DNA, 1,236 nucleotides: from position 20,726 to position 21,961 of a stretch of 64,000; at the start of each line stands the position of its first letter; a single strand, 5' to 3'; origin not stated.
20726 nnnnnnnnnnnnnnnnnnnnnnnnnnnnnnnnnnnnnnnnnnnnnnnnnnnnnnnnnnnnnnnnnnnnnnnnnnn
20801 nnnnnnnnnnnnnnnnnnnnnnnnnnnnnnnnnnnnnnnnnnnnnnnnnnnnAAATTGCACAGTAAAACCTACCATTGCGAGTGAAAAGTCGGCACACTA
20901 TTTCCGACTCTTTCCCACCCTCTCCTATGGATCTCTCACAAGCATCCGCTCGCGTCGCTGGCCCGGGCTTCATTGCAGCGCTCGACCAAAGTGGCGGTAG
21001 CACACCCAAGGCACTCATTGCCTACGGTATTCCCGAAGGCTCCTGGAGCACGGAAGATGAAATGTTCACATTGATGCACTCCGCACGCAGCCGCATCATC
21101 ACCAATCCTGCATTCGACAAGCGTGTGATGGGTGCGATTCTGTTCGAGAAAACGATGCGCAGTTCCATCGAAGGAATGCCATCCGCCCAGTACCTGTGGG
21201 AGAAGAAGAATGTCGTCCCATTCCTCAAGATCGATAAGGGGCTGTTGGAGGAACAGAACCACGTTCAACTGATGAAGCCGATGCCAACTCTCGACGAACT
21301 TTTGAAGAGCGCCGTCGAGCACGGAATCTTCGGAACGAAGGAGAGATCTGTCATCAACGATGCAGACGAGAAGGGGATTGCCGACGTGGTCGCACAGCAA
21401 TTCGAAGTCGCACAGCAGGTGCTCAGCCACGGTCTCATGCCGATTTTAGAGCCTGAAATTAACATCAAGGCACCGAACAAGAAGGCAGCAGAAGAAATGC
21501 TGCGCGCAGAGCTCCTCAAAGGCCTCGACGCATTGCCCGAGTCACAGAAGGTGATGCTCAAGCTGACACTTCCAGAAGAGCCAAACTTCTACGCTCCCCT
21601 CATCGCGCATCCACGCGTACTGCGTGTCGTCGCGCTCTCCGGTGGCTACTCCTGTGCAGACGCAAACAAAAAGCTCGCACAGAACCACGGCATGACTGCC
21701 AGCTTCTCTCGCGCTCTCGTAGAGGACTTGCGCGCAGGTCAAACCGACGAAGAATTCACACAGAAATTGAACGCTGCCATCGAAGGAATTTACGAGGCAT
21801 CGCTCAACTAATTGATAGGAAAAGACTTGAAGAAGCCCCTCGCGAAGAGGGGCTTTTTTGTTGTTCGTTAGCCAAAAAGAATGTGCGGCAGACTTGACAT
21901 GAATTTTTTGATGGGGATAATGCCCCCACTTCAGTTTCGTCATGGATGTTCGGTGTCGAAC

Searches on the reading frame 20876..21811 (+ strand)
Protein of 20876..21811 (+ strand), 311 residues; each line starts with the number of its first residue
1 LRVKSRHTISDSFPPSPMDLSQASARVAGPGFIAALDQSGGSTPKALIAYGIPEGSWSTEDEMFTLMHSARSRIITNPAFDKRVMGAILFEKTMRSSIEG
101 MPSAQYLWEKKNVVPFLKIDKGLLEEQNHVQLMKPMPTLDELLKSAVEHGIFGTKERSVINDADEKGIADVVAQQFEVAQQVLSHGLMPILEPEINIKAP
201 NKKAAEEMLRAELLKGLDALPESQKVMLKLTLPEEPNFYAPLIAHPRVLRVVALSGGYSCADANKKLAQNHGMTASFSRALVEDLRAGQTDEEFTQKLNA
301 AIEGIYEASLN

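Call 67: search_protein_families(library=pfam, proteins=[window:20876-21811:+], max_evalue=0.00001)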
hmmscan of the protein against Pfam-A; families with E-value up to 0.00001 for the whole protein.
window:20876-21811:+ (311 aa): 1 family
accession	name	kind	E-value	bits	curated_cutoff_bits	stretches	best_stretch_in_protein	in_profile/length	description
PF00274.25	Glycolytic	-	8.6e-06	25.2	22.2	0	71-198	46-180/349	Fructose-bisphosphate aldolase class-I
